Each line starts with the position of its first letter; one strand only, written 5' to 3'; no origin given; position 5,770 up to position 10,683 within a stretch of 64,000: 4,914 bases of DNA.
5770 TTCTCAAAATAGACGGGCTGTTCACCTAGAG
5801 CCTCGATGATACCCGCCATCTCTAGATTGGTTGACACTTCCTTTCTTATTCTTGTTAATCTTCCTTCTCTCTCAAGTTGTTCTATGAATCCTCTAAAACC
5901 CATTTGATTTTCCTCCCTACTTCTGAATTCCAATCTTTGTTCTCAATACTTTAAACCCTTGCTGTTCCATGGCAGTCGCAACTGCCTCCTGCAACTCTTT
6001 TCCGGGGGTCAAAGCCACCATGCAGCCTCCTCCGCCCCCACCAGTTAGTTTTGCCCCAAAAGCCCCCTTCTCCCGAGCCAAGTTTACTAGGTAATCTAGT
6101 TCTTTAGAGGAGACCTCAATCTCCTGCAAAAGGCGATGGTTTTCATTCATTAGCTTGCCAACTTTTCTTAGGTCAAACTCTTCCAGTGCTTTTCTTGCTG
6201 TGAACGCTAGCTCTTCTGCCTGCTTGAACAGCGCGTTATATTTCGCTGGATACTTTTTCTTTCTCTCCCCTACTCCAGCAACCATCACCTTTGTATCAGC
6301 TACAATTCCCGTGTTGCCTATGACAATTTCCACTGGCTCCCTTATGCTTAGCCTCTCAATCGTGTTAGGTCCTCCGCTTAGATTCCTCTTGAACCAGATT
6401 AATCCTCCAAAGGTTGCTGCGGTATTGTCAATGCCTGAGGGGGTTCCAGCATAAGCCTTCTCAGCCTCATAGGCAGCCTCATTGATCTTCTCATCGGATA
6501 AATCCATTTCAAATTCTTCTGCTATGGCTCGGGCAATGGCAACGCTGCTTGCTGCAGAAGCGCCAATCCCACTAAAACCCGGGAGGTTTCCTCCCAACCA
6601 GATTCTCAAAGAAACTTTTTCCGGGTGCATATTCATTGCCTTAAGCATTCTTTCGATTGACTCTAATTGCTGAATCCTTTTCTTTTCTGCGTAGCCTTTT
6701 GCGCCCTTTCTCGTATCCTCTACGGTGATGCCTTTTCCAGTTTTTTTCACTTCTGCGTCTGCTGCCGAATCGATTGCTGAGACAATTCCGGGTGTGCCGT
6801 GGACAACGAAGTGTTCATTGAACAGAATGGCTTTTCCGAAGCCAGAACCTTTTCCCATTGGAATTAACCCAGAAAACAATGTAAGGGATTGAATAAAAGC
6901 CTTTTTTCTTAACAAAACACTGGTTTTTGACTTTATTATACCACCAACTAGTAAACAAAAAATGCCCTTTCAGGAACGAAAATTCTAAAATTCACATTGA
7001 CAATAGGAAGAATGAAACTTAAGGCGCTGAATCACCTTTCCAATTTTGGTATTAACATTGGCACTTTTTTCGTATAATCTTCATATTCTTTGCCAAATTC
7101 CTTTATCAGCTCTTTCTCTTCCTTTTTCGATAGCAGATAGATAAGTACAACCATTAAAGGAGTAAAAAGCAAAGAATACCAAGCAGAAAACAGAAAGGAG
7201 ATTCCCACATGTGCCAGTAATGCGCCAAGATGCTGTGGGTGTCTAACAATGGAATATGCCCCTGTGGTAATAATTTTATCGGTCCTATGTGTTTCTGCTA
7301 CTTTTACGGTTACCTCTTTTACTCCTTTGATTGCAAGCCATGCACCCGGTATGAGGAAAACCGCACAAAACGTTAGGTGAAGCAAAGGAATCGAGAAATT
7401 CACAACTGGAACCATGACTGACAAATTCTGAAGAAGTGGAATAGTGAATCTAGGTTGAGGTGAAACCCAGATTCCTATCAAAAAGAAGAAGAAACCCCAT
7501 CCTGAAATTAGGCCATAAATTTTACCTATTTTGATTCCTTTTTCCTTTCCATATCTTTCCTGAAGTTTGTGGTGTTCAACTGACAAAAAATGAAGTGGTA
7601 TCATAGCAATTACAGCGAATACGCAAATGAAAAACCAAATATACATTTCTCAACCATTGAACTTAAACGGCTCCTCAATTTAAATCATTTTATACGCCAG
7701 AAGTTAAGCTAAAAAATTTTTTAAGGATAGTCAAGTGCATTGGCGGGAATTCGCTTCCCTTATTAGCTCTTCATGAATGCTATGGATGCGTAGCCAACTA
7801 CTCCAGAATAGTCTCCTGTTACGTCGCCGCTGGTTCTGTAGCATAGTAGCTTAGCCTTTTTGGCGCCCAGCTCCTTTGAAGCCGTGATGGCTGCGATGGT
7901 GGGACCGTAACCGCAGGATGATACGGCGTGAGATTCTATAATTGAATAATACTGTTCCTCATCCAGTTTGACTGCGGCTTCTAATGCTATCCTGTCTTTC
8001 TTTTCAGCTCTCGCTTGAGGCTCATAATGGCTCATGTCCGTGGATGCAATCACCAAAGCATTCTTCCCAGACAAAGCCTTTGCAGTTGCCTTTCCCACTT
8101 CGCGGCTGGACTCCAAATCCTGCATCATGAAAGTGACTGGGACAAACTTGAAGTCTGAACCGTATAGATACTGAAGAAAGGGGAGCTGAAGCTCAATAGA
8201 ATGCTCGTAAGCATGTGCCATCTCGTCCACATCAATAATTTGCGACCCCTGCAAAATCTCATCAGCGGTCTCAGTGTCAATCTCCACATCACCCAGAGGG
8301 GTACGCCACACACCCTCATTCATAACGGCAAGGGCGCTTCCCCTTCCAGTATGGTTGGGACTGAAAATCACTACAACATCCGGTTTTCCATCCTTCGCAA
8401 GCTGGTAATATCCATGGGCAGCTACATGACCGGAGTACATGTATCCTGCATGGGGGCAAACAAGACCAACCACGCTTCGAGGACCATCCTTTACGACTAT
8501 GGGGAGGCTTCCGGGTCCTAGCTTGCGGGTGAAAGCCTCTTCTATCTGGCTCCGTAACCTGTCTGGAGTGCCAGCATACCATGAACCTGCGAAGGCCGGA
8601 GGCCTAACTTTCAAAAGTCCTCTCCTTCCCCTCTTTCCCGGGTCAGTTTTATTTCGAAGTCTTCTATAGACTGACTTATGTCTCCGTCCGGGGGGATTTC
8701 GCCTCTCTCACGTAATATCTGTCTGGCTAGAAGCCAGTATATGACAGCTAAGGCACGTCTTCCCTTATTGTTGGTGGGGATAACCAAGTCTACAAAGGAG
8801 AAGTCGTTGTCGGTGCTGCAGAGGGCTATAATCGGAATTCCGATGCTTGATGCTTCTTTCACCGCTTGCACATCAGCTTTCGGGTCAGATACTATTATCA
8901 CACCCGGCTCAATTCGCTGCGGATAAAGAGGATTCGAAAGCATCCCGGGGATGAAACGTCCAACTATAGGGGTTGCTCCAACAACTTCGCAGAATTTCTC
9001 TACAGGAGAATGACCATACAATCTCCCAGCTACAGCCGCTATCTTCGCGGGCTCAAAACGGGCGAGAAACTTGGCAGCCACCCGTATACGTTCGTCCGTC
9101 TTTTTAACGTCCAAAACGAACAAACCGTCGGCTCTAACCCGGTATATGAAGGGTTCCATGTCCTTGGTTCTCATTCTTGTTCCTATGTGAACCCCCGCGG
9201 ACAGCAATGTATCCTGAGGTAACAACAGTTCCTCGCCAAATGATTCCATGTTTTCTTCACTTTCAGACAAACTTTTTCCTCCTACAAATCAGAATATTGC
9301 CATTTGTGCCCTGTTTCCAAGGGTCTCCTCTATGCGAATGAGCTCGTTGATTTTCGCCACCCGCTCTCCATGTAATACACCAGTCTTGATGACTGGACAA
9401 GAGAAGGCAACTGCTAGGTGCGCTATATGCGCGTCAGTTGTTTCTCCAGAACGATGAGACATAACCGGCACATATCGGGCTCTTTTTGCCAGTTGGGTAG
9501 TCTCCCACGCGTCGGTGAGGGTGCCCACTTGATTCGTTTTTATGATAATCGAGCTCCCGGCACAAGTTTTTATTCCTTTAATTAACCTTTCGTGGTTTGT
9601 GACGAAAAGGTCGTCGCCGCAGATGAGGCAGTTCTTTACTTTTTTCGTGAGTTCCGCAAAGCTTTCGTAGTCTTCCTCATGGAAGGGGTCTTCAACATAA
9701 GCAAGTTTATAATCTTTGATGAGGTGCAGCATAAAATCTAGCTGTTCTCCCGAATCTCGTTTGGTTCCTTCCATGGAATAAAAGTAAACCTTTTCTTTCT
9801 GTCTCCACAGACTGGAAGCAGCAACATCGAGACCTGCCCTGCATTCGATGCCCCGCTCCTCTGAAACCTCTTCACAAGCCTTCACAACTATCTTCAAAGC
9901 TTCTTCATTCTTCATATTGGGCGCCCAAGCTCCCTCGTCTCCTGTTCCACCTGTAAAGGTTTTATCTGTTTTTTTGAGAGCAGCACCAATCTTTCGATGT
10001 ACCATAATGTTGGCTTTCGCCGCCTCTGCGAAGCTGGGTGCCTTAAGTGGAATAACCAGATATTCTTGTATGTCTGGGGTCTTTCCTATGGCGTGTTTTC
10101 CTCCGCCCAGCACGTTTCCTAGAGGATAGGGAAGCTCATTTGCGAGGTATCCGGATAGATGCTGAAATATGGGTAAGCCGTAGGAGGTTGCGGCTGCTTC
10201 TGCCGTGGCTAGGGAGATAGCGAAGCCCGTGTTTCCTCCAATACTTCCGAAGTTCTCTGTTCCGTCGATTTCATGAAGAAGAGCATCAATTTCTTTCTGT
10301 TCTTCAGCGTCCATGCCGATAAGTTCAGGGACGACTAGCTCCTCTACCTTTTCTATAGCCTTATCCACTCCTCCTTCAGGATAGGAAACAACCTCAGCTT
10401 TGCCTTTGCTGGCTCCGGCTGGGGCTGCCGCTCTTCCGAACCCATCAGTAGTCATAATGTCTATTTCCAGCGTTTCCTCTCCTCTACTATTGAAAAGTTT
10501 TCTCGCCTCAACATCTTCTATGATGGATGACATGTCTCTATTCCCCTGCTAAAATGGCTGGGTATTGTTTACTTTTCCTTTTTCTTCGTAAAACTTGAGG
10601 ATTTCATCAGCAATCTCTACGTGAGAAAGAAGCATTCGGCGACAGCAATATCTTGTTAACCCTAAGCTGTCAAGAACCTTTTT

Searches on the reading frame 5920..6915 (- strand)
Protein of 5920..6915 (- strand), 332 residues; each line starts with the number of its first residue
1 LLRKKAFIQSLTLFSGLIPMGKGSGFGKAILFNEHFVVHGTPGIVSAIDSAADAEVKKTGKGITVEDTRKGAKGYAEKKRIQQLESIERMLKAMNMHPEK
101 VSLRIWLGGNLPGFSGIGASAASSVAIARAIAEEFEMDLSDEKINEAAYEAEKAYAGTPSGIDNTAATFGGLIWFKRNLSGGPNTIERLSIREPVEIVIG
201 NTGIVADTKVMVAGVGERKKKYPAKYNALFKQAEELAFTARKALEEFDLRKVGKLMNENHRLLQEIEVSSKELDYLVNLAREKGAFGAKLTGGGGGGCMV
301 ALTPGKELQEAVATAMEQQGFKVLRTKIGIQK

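Call 44: search_protein_families(library=pfam, proteins=[window:5920-6915:-], max_evalue=0.00001)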
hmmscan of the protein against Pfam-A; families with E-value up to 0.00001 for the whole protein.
window:5920-6915:- (332 aa): 2 families
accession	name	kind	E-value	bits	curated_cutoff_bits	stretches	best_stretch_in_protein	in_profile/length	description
PF08544.19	GHMP_kinases_C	-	1e-17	64.7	21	1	240-319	1-82/85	GHMP kinases C terminal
PF00288.32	GHMP_kinases_N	-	3.4e-14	53.3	22.3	1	89-171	5-87/87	GHMP kinases N terminal domain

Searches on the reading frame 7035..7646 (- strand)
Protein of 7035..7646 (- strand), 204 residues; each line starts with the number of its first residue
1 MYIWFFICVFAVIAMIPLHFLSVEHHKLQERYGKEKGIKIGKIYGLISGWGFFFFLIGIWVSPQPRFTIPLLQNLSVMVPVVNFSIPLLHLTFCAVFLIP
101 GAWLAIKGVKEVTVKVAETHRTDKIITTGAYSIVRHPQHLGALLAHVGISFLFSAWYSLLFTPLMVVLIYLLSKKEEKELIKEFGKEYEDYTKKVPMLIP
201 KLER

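Call 44: search_protein_families(library=pfam, proteins=[window:7035-7646:-], max_evalue=0.00001)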
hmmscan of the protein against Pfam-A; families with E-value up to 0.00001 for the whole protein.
window:7035-7646:- (204 aa): 3 families
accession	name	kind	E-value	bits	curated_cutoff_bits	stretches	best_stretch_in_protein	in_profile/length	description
PF04191.18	PEMT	-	1.3e-10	42.1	25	1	101-186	13-104/105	Phospholipid methyltransferase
PF04140.19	ICMT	-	2.5e-07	31.5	24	1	95-181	5-94/95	Isoprenylcysteine carboxyl methyltransferase (ICMT) family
PF01222.22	ERG4_ERG24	-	4.3e-07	29.5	27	1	113-199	339-427/432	Ergosterol biosynthesis ERG4/ERG24 family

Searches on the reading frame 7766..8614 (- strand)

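Call 44: search_protein_families(library=pfam, proteins=[window:7766-8614:-], max_evalue=0.00001)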
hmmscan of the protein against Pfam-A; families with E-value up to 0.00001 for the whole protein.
window:7766-8614:- (283 aa): 2 families
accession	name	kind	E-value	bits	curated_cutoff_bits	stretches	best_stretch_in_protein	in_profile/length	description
PF01875.22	Memo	-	4.3e-83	279.1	27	1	6-278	2-268/269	Memo-like protein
PF02900.23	LigB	-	4.1e-09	36.3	26.3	1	73-221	38-203/269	Catalytic LigB subunit of aromatic ring-opening dioxygenase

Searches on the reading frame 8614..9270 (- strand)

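Call 44: search_protein_families(library=pfam, proteins=[window:8614-9270:-], max_evalue=0.00001)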
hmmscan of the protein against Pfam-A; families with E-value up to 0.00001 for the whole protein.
window:8614-9270:- (219 aa): 1 family
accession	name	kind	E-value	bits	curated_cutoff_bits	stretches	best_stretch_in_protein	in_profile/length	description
PF00318.25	Ribosomal_S2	-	1.6e-24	86.8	26.1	2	121-185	149-213/216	Ribosomal protein S2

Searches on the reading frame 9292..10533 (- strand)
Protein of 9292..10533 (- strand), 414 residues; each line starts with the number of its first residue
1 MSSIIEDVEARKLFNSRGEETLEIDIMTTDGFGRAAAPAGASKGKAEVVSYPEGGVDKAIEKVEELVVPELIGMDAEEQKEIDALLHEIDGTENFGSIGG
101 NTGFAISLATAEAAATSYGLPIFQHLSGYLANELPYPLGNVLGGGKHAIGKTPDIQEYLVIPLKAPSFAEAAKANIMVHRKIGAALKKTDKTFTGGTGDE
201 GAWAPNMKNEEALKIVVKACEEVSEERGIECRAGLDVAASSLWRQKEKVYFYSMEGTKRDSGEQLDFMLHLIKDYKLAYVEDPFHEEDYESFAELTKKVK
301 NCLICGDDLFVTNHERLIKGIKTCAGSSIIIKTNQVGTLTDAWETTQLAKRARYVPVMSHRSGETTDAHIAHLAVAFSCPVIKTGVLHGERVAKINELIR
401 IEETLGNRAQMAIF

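Call 44: search_protein_families(library=pfam, proteins=[window:9292-10533:-], max_evalue=0.00001)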
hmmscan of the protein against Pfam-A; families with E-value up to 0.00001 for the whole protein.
window:9292-10533:- (414 aa): 3 families
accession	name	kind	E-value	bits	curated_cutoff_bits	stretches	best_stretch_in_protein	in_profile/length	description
PF00113.28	Enolase_C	-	1.5e-71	241.6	21.5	1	133-411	3-287/296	Enolase, C-terminal TIM barrel domain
PF03952.21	Enolase_N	-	4.2e-37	127.7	35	1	5-126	1-131/131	Enolase, N-terminal domain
PF13378.12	MR_MLE_C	-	5.8e-08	33.1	29.4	1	263-382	59-174/219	Enolase C-terminal domain-like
